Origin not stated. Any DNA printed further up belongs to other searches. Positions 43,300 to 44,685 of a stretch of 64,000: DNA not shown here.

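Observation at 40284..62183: Convergent twin operons around two ASL-family C-N lyases, an opine dehydrogenase and an MmgE/PrpD protein: candidate pathway for secondary-amine polycarboxylates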

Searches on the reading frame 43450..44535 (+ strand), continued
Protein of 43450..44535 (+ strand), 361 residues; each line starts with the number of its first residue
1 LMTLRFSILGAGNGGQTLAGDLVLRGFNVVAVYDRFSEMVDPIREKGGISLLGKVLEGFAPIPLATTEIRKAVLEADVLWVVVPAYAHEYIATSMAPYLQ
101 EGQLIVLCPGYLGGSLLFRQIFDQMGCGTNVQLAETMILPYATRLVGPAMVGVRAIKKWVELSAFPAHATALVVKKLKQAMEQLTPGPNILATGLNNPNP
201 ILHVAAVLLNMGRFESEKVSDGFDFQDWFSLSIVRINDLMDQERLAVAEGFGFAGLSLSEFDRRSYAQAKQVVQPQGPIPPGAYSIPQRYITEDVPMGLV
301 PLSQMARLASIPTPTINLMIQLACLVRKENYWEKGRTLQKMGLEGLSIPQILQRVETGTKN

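Call 100: get_annotated_region(hit=H41, flank=9000)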
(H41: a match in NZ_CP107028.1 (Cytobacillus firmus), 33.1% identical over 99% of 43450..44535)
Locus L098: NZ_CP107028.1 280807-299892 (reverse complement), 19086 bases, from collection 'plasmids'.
description: Cytobacillus firmus strain M7 plasmid p1, complete sequence
organism: Cytobacillus firmus (NCBI taxid 1399)
taxonomy: Bacteria; Bacillota; Bacilli; Bacillales; Bacillaceae; Cytobacillus; Cytobacillus firmus
host: -; source: whole organism,soil; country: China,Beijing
typing (MOB-suite, as given by PLSDB): non-mobilizable
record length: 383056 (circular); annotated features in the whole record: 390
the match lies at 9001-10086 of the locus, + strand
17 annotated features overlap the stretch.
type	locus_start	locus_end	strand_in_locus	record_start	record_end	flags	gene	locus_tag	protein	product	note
CDS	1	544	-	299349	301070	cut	-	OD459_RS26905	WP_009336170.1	helix-turn-helix domain-containing protein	-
CDS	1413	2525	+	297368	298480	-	-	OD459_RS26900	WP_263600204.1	hypothetical protein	-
CDS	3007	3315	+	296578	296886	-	-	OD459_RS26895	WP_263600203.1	hypothetical protein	-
CDS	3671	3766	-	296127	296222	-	-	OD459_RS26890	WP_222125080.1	putative holin-like toxin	-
CDS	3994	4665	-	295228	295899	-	-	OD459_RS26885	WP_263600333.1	SOS response-associated peptidase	GO:0018142 - protein-DNA covalent cross-linking [Evidence IEA]; GO:0009432 - SOS response [Evidence IEA]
CDS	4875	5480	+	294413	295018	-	-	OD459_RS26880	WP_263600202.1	restriction endonuclease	-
CDS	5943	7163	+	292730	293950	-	-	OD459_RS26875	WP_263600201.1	sugar diacid recognition domain-containing protein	-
CDS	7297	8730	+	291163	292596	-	-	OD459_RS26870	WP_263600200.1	sodium:solute symporter family protein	-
CDS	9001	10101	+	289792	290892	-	-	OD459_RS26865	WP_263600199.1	NAD/NADP-dependent octopine/nopaline dehydrogenase family protein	-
CDS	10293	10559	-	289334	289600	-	-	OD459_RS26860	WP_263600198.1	hypothetical protein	-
CDS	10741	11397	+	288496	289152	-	-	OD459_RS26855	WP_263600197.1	MSCRAMM family adhesin SdrC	-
CDS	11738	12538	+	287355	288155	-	-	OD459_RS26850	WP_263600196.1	hypothetical protein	-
CDS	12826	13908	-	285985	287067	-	xerS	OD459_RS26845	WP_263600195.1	tyrosine recombinase XerS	GO:0015074 - DNA integration [Evidence IEA]; GO:0006310 - DNA recombination [Evidence IEA]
CDS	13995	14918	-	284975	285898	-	-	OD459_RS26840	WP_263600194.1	hypothetical protein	-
CDS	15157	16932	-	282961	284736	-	-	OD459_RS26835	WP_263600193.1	hypothetical protein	-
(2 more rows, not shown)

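Call 101: get_annotated_region(hit=H42, flank=8000)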
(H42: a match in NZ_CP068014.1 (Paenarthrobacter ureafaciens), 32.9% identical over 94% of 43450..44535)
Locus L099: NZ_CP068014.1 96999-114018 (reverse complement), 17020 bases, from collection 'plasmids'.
description: Paenarthrobacter ureafaciens strain CZY1 plasmid pCZY, complete sequence
organism: Paenarthrobacter ureafaciens (NCBI taxid 37931)
taxonomy: Bacteria; Actinomycetota; Actinomycetes; Micrococcales; Micrococcaceae; Paenarthrobacter; Paenarthrobacter ureafaciens
host: -; source: cell culture,in the nicotine environment; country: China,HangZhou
typing (MOB-suite, as given by PLSDB): conjugative; replicon rep_cluster_856; relaxase MOBP; mating-pair formation MPF_T
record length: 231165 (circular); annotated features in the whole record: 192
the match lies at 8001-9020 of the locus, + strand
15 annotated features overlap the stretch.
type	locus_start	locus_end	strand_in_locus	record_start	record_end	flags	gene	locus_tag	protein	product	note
CDS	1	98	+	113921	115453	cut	-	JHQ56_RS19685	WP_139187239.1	sugar ABC transporter ATP-binding protein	-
CDS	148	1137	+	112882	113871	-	-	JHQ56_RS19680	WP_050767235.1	ribose ABC transporter permease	-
CDS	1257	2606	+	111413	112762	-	-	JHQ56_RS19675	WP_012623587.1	hypothetical protein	-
CDS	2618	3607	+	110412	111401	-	-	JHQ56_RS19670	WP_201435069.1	carbohydrate kinase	GO:0005975 - carbohydrate metabolic process [Evidence IEA]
CDS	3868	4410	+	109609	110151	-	-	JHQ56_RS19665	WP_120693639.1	hypothetical protein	-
CDS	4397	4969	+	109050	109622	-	-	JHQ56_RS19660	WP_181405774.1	DUF6036 family nucleotidyltransferase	-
CDS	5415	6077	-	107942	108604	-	-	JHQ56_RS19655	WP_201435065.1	GntR family transcriptional regulator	-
CDS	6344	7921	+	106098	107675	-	-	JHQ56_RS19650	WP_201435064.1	AbgT family transporter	GO:1902604 - p-aminobenzoyl-glutamate transmembrane transport [Evidence IEA]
CDS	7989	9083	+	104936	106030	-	-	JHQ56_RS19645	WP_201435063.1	NAD/NADP-dependent octopine/nopaline dehydrogenase family protein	-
CDS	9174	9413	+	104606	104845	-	-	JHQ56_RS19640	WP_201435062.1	hypothetical protein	-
CDS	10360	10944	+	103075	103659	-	-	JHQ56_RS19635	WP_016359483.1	TetR/AcrR family transcriptional regulator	GO:0006355 - regulation of DNA-templated transcription [Evidence IEA]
CDS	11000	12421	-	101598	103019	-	-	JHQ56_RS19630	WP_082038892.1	APC family permease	-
CDS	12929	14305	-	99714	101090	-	-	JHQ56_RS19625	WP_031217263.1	FAD-binding oxidoreductase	-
CDS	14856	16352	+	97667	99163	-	-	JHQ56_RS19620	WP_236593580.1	APC family permease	-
CDS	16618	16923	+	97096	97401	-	-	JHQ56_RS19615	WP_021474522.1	antibiotic biosynthesis monooxygenase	-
